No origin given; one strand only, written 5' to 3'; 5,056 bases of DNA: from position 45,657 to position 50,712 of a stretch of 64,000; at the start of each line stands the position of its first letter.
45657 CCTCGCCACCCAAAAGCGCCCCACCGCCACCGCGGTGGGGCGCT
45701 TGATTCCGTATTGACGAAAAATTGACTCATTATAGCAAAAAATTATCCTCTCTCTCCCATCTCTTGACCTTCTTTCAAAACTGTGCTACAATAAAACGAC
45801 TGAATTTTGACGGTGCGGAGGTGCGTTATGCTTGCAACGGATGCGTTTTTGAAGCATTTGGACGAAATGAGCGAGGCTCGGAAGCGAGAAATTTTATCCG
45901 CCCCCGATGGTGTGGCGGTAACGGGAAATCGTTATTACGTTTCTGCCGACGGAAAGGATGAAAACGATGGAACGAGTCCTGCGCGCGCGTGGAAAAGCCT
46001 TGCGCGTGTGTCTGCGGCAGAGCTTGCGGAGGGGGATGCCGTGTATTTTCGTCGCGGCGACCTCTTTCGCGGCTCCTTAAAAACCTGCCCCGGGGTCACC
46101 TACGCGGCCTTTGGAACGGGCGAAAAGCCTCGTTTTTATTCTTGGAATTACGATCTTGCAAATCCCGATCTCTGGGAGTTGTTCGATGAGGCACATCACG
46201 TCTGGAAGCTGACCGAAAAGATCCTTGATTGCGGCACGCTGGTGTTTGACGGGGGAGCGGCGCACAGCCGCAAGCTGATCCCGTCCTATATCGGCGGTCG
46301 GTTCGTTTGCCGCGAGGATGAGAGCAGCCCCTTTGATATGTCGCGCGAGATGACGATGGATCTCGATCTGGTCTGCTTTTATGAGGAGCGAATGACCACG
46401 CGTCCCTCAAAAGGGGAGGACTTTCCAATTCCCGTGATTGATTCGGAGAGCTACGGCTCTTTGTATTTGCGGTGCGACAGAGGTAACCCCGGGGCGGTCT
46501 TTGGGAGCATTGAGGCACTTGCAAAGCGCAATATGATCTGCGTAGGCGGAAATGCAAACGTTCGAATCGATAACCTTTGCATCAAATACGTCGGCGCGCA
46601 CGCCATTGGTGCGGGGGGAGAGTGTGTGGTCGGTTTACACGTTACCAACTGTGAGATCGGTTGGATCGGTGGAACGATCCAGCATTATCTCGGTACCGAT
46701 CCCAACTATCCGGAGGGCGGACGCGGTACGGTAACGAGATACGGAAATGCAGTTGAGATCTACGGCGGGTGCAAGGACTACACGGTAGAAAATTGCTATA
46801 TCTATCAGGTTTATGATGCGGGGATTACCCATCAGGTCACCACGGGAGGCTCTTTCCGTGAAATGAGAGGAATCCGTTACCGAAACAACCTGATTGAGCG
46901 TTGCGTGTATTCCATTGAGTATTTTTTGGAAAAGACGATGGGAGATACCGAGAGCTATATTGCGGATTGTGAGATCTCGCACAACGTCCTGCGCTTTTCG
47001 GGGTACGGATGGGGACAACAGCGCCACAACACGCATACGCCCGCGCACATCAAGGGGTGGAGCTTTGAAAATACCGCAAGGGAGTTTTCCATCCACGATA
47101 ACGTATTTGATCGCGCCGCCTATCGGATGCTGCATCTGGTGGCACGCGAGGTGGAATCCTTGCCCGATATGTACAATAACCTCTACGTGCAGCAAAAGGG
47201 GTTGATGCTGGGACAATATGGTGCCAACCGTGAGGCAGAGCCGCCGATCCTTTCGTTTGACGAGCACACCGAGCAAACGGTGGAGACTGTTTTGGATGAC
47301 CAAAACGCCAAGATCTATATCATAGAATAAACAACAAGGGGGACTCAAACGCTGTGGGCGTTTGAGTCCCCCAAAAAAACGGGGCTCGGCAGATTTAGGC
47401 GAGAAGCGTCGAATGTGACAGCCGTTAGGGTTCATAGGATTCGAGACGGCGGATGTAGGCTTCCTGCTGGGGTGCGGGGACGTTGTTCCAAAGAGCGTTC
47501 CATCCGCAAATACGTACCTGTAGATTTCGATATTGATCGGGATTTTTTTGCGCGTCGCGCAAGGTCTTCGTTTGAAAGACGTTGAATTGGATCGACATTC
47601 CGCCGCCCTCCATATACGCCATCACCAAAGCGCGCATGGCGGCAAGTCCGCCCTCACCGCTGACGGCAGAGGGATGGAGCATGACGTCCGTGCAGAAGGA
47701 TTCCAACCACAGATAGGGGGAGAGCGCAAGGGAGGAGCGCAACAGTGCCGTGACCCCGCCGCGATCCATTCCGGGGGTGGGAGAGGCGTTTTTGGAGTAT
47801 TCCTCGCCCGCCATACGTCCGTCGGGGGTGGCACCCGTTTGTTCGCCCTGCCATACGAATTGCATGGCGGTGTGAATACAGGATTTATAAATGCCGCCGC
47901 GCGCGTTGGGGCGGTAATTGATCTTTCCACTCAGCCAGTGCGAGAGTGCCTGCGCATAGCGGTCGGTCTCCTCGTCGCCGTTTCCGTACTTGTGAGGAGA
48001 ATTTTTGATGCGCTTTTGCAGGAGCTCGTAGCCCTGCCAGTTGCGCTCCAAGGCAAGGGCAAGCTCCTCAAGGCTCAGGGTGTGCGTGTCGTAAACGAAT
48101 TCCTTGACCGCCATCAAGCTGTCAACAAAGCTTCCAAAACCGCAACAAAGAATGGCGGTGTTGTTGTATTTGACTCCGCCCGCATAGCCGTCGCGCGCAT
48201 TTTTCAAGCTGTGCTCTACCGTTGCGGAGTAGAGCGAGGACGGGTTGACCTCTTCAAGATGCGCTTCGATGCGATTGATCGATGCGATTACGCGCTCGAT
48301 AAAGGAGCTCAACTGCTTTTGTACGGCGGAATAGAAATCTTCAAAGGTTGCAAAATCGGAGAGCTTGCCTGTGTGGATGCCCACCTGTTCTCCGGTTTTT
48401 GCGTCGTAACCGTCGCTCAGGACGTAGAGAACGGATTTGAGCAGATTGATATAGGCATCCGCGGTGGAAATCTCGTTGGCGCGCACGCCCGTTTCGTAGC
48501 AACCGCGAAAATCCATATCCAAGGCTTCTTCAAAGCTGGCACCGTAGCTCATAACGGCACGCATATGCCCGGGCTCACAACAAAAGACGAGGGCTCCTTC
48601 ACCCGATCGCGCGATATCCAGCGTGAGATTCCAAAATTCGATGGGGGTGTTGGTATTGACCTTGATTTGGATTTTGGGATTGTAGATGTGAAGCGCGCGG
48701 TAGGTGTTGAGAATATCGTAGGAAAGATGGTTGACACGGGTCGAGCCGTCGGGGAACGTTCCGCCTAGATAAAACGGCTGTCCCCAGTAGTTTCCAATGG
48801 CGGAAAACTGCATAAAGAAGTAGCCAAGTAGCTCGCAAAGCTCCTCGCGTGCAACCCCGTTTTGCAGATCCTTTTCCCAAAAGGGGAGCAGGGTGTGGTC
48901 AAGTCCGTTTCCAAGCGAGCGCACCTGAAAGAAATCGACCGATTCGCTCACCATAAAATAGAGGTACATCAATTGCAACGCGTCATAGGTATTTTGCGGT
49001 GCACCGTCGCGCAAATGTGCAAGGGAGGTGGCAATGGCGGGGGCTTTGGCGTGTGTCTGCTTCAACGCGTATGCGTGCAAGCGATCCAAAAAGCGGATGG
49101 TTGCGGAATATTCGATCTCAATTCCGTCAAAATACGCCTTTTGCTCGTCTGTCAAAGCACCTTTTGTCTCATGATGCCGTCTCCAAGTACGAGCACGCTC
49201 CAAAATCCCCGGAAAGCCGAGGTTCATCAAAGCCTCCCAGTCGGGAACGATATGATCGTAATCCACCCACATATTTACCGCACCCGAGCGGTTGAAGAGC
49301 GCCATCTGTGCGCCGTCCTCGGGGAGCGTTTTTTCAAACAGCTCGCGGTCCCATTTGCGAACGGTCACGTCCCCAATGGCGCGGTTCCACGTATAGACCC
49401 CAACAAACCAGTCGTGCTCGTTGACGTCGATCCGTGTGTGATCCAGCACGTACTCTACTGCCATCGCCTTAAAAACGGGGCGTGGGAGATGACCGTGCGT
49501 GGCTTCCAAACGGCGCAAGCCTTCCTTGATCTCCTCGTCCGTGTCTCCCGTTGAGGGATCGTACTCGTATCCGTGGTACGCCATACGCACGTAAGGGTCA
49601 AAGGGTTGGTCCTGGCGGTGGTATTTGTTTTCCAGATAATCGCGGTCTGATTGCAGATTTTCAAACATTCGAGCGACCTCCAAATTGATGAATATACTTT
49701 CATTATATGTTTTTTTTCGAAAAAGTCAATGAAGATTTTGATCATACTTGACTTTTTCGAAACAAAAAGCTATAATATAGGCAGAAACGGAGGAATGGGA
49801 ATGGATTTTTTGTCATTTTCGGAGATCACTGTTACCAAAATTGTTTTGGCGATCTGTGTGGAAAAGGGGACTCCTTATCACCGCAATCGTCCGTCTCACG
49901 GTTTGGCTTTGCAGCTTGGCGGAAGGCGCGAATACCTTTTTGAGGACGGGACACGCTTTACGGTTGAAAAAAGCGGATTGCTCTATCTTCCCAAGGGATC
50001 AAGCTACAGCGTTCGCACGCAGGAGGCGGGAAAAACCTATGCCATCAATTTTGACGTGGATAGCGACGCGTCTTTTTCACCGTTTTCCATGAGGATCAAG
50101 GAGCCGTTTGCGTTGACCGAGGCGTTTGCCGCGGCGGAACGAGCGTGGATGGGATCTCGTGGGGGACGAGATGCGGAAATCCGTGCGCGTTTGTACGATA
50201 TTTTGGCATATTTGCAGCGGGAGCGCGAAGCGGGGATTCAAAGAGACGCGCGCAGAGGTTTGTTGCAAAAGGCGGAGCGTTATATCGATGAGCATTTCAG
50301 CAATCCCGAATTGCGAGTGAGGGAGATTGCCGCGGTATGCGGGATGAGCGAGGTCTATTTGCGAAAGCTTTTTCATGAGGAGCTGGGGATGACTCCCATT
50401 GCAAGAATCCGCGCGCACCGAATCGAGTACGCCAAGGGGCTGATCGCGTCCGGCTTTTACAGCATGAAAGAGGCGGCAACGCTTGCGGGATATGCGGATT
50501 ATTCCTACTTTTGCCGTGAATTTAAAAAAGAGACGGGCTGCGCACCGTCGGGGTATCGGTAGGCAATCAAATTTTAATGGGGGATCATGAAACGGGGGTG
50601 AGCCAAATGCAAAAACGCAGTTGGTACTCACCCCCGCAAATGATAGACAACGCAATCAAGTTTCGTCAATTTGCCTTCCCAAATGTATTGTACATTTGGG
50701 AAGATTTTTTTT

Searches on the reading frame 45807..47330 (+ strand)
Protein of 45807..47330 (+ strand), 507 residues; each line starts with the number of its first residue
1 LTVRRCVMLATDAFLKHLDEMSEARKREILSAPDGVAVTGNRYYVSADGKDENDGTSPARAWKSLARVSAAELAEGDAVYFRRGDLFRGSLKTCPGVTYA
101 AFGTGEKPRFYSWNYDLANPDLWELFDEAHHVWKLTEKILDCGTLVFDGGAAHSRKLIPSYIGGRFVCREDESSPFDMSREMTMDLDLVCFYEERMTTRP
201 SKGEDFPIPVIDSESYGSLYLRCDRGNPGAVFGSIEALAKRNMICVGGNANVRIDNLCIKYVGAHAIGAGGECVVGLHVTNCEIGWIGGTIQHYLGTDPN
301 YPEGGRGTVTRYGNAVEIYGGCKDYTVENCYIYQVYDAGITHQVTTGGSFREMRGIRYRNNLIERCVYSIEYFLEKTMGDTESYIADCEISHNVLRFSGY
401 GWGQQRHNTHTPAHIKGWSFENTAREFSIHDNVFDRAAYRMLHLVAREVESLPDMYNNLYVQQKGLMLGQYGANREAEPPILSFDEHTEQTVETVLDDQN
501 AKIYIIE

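Call 7: search_protein_families(library=pfam, proteins=[window:45807-47330:+])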
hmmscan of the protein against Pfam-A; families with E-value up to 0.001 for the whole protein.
window:45807-47330:+ (507 aa): 0 families

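Call 64: search_protein_families(library=ncbifam, proteins=[window:45807-47330:+], max_evalue=0.00001)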
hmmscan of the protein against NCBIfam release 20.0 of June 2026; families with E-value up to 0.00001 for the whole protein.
window:45807-47330:+ (507 aa): 1 family
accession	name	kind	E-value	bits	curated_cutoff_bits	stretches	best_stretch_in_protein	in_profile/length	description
NF047897.1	LctobiosidLnbX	equivalog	8.7e-06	23.8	2500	0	37-88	40-94/1498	lacto-N-biosidase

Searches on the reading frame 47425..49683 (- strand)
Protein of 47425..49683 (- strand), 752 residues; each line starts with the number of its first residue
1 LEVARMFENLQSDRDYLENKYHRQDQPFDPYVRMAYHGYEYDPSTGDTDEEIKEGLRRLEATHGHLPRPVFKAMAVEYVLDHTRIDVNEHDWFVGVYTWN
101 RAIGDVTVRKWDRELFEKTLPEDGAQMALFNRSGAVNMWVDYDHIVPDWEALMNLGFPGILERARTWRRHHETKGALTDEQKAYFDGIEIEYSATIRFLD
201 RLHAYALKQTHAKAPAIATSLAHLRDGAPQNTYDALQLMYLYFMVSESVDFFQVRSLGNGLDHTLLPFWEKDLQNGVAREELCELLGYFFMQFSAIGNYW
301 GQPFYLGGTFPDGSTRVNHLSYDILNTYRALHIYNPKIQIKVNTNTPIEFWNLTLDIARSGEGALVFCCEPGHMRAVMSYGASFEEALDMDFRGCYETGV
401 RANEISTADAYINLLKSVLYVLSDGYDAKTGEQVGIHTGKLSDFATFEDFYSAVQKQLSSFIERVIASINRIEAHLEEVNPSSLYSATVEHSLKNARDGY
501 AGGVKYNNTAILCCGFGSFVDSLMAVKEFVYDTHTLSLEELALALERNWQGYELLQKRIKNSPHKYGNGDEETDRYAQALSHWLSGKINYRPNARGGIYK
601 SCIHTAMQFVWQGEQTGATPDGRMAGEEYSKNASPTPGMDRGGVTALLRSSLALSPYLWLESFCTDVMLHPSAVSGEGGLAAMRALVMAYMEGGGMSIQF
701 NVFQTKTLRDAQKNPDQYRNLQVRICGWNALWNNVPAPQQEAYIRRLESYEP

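Call 7: search_protein_families(library=pfam, proteins=[window:47425-49683:-])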
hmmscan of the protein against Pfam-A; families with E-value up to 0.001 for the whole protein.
window:47425-49683:- (752 aa): 2 families
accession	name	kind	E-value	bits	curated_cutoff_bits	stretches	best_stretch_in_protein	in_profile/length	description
PF02901.20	PFL-like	-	6.9e-92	309.6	24.3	1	138-608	153-642/647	Pyruvate formate lyase-like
PF01228.26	Gly_radical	-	2.2e-19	70.4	22.2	1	630-731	2-104/106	Glycine radical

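Call 64: search_protein_families(library=ncbifam, proteins=[window:47425-49683:-], max_evalue=0.00001)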
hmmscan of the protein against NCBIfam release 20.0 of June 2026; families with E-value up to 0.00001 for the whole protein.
window:47425-49683:- (752 aa): 12 families
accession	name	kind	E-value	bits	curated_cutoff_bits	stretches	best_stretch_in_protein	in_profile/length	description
TIGR01774.1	PFL2-3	subfamily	8.8e-95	318.6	678.2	1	142-748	155-783/786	formate C-acetyltransferase/glycerol dehydratase family glycyl radical enzyme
NF043068.1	glycl_HYPD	equivalog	1.4e-89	301.2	1100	1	211-748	230-781/784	trans-4-hydroxy-L-proline dehydratase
NF048009.1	SfplDhtHpfGKleb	equivalog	6.4e-74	249.5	1000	1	142-748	182-821/824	(2S)-3-sulfopropanediol dehydratase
NF048011.1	SfplDhtHpsGDes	equivalog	5.8e-65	220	1000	1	146-748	187-818/821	(2S)-3-sulfopropanediol dehydratase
NF007437.0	PRK09983.1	equivalog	3.3e-61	207.4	1109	1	209-747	221-761/765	formate C-acetyltransferase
TIGR04394.1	choline_CutC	equivalog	1.8e-58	198.8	1050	1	200-745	216-782/789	choline trimethylamine-lyase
NF033715.1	glycyl_HPDL_Lrg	equivalog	1.7e-51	175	1150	1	211-748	306-898/901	4-hydroxyphenylacetate decarboxylase large subunit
NF033718.1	indole_decarb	equivalog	2.2e-48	165.1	1100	2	555-748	673-865/868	indoleacetate decarboxylase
TIGR01255.1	pyr_form_ly_1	equivalog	5.2e-22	78.1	994.2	1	230-746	234-738/744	formate C-acetyltransferase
NF038360.1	rad_fix_GrcA3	exception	1.8e-10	40.7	158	1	685-746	11-72/78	autonomous glycyl radical cofactor GrcA3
TIGR04365.1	spare_glycyl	equivalog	8.8e-07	29.2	170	1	691-746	66-120/126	autonomous glycyl radical cofactor GrcA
NF008341.1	PRK11127.1-1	equivalog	5.8e-06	26.2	145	0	691-741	19-69/80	autonomous glycyl radical cofactor GrcA2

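Call 65: search_solved_structures(query=window:47425-49683:-, max_evalue=1e-20)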
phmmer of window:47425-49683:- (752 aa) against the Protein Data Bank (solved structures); distinct sequences matched with E-value up to 1e-20: 31.
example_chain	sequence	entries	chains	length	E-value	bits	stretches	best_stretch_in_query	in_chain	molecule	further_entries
6vxc_A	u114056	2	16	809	1.2e-72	249.1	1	228-748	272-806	Trans-4-hydroxy-L-proline dehydratase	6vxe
2f3o_A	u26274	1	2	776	1.3e-67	232.4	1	140-748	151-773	pyruvate formate-lyase 2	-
7vua_A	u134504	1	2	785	1.2e-64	222.7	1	144-740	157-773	HplG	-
1r8w_A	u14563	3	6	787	9.5e-60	206.4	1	142-747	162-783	glycerol dehydratase | B12-independent glycerol dehydratase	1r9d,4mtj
8id0_A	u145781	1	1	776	3.4e-58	201.3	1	217-748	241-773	formate C-acetyltransferase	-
5i2a_A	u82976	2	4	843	1.2e-57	199.5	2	550-749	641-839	Diol-dehydratase | Diol dehydratase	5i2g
9f3w_A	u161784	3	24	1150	2.6e-54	188.4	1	201-743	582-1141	Choline trimethylamine-lyase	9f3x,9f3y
8iof_A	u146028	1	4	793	4.4e-53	184.4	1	142-748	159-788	Benzylsuccinate synthase alpha subunit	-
5a0z_A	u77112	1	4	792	1.4e-52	182.7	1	201-743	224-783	CHOLINE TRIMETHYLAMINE LYASE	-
5a0u_A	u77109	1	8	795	1.4e-52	182.7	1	201-743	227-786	CHOLINE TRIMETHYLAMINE LYASE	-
9rco_A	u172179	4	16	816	6.1e-52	180.6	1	143-748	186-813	Glycyl radical protein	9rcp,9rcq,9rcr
7kq3_A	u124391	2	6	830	8.3e-52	180.2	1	216-740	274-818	Isethionate sulfite-lyase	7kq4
5ymr_B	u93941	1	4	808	4.7e-50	174.4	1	146-740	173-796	Formate acetyltransferase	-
9ht9_A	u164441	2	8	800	8.9e-50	173.5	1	179-744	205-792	Choline trimethylamine-lyase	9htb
9r0v_A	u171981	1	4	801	1.1e-49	173.1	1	179-744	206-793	Choline trimethylamine-lyase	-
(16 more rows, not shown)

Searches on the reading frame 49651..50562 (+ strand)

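Call 7: search_protein_families(library=pfam, proteins=[window:49651-50562:+])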
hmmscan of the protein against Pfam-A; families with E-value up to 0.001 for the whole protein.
window:49651-50562:+ (303 aa): 2 families
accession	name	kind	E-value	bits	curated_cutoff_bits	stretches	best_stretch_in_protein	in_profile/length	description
PF12833.13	HTH_18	-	9.1e-20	71.2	33.6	1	226-303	1-78/80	Helix-turn-helix domain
PF00165.29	HTH_AraC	-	2.1e-17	63.2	26.6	2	271-303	10-41/42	Bacterial regulatory helix-turn-helix proteins, AraC family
